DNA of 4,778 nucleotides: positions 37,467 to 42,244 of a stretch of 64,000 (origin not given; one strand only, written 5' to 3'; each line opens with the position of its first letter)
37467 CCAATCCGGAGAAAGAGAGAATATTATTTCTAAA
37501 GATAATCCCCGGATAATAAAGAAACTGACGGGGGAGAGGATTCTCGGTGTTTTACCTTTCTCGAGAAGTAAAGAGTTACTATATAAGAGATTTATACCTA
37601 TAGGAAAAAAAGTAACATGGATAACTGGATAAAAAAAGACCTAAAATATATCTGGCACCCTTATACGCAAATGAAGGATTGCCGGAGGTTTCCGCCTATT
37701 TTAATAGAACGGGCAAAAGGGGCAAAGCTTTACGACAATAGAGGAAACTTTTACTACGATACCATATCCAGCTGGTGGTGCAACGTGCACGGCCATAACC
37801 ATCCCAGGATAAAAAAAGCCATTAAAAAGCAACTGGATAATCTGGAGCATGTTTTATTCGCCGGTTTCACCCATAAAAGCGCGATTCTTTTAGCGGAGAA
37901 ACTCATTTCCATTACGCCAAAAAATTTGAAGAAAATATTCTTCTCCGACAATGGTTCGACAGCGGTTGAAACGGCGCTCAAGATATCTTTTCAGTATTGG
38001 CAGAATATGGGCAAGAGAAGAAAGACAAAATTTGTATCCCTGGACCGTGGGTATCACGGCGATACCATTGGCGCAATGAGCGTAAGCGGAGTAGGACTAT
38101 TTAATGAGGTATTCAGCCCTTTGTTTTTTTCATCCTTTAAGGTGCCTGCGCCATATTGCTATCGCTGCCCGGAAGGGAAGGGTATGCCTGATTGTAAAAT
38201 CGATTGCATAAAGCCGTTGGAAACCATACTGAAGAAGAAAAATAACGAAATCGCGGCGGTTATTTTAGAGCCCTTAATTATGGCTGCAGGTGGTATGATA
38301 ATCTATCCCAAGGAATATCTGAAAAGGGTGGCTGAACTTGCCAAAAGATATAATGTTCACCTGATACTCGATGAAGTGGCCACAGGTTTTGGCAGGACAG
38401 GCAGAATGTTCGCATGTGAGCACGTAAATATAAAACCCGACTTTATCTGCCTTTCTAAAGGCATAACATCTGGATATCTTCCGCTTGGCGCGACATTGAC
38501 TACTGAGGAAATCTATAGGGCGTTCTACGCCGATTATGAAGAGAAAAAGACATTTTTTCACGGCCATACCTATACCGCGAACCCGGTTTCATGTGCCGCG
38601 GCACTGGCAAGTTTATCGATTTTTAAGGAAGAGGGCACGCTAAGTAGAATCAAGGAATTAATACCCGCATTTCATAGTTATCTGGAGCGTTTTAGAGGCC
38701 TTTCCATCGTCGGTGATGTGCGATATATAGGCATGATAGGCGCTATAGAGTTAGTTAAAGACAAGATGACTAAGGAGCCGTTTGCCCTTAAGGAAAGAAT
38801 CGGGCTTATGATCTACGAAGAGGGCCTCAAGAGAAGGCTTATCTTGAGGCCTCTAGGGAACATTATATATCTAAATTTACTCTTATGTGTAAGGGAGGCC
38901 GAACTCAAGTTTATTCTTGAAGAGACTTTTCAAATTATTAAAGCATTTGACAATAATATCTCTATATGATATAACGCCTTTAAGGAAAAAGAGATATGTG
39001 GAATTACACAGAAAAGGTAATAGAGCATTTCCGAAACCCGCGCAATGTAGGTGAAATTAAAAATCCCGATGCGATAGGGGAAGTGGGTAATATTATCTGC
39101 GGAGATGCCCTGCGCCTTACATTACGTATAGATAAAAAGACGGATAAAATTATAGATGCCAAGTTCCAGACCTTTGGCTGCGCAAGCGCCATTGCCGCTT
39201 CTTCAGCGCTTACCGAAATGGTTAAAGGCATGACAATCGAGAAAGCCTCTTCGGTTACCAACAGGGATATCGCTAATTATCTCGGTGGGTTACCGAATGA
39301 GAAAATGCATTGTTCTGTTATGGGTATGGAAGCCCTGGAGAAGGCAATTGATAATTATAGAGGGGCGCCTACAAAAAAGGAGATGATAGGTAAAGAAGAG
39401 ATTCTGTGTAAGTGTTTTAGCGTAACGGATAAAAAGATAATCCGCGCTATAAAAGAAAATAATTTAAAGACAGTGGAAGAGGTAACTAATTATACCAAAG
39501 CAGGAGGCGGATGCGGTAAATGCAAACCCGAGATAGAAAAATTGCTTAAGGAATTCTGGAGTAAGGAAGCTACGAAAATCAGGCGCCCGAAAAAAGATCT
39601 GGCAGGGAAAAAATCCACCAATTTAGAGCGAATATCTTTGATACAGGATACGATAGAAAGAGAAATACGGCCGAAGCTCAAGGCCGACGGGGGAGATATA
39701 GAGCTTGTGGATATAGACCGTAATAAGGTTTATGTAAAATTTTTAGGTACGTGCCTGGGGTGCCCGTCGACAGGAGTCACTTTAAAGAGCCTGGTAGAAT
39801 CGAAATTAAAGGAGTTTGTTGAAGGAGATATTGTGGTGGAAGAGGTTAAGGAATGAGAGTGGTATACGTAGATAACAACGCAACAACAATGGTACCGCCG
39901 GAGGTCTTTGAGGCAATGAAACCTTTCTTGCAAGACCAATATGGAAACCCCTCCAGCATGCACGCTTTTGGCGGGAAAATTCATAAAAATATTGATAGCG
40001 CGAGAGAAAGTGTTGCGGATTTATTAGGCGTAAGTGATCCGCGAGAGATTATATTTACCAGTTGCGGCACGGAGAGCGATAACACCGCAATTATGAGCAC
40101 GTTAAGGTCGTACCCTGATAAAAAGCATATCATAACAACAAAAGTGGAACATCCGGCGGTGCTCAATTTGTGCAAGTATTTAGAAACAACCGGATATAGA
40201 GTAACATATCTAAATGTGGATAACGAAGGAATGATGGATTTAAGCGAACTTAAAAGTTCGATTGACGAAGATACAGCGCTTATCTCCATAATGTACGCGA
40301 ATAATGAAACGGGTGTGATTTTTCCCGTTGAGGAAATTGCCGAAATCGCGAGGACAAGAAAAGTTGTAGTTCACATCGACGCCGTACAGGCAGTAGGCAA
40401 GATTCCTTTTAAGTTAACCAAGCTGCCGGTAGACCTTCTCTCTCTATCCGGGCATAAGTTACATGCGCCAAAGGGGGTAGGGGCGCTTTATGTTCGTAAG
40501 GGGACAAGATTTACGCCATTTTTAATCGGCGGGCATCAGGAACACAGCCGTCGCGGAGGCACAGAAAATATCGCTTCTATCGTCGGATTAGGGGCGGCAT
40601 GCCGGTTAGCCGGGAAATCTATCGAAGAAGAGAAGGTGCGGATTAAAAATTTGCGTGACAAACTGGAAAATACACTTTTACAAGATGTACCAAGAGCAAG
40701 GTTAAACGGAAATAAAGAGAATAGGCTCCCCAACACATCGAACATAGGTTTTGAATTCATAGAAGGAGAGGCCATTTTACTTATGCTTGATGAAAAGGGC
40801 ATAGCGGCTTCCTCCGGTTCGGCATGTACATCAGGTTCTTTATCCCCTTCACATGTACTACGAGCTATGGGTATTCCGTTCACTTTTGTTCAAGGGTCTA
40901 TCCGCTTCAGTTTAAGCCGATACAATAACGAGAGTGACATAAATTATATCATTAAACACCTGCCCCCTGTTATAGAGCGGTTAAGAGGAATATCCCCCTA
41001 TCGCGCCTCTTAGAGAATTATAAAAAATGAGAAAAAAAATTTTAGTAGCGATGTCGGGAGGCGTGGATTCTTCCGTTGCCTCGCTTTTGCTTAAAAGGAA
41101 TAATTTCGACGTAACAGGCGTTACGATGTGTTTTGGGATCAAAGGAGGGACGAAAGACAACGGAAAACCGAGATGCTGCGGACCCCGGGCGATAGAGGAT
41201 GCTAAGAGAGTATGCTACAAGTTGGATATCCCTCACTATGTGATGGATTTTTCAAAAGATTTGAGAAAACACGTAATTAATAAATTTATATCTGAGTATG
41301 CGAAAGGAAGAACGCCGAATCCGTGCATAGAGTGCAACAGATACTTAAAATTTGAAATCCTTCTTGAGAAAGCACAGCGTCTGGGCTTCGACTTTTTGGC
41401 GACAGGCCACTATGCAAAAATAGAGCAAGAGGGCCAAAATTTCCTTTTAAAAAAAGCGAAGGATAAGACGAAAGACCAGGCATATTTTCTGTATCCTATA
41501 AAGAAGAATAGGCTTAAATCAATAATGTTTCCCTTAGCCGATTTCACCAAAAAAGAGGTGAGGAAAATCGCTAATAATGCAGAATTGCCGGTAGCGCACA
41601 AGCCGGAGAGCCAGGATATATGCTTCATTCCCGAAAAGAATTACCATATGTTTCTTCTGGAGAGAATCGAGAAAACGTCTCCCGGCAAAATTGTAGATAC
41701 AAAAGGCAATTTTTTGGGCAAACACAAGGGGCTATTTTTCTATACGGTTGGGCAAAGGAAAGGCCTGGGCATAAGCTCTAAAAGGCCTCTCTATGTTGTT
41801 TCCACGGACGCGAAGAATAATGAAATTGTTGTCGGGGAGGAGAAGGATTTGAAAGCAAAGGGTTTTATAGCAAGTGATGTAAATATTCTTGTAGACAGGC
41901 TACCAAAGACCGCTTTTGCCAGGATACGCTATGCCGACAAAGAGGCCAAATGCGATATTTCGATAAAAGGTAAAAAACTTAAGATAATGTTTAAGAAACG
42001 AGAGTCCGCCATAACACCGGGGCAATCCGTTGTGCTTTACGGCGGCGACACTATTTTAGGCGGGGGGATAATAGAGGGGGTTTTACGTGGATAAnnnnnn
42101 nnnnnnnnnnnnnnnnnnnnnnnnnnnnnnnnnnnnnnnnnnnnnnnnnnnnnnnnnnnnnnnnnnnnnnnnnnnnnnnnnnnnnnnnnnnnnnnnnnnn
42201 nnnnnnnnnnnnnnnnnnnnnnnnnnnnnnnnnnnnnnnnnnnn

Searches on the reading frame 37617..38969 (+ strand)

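Call 59: search_protein_families(library=pfam, max_evalue=1e-8, proteins=[window:37617-38969:+])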
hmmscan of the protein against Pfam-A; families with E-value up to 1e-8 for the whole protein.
window:37617-38969:+ (450 aa): 1 family
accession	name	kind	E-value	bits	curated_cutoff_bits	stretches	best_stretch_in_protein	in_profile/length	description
PF00202.27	Aminotran_3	-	1.4e-101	340.5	30.5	1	27-437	10-399/403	Aminotransferase class-III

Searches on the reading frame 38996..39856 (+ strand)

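Call 59: search_protein_families(library=pfam, max_evalue=1e-8, proteins=[window:38996-39856:+])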
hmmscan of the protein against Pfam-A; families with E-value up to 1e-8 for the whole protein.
window:38996-39856:+ (286 aa): 3 families
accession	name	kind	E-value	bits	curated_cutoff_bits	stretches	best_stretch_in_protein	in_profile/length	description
PF01592.21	NifU_N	-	5e-52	175.8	22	1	4-125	2-124/127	NifU-like N terminal domain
PF01106.22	NifU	-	8.3e-24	84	27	1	216-282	1-67/67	NifU-like domain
PF04324.20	Fer2_BFD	-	1.1e-21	77.4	26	1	136-186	1-50/50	BFD-like [2Fe-2S] binding domain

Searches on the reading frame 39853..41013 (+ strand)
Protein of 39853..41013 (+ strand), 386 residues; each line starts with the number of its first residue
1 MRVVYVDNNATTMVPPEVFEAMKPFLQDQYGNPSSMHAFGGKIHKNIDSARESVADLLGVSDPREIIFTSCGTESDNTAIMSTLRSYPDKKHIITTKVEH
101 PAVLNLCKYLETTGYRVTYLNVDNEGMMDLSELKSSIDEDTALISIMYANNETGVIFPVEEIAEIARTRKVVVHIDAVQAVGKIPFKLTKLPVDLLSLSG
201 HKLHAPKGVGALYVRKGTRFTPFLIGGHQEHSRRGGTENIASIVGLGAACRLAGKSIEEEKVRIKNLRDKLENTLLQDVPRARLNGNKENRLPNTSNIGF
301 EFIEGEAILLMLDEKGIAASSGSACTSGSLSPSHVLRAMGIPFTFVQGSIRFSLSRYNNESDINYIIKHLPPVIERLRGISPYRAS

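Call 59: search_protein_families(library=pfam, max_evalue=1e-8, proteins=[window:39853-41013:+])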
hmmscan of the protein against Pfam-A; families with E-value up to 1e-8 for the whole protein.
window:39853-41013:+ (386 aa): 2 families
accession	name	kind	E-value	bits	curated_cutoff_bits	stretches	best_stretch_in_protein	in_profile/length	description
PF00266.25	Aminotran_5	-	1.5e-93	314.1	21.5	1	4-365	1-370/371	Aminotransferase class-V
PF00155.27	Aminotran_1_2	-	5.9e-09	36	19.7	0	47-177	44-186/361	Aminotransferase class I and II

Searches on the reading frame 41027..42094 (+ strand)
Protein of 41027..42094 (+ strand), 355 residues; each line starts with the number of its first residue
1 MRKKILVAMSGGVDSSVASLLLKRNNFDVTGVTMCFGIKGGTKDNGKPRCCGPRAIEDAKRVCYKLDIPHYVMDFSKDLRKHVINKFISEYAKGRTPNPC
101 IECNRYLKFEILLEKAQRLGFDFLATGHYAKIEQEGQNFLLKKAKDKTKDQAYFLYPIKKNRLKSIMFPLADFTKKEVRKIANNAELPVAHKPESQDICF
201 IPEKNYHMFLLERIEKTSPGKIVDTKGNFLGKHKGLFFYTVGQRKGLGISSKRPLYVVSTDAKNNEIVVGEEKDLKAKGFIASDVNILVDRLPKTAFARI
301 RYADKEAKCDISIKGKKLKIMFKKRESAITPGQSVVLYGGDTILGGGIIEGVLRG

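Call 60: search_protein_families(library=pfam, max_evalue=1e-8, proteins=[window:41027-42094:+])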
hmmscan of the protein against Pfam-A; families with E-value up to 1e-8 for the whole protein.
window:41027-42094:+ (355 aa): 3 families
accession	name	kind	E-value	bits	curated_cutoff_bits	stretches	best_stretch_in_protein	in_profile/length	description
PF03054.22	tRNA_Me_trans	-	7.8e-76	254.7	20.6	1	3-202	1-201/202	tRNA methyl transferase HUP domain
PF20259.3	tRNA_Me_trans_M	-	5.3e-22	77.6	27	1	209-271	3-66/66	tRNA methyl transferase PRC-barrel domain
PF20258.4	tRNA_Me_trans_C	-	8.5e-17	61.7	20.6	1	278-349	2-77/77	Aminomethyltransferase beta-barrel domain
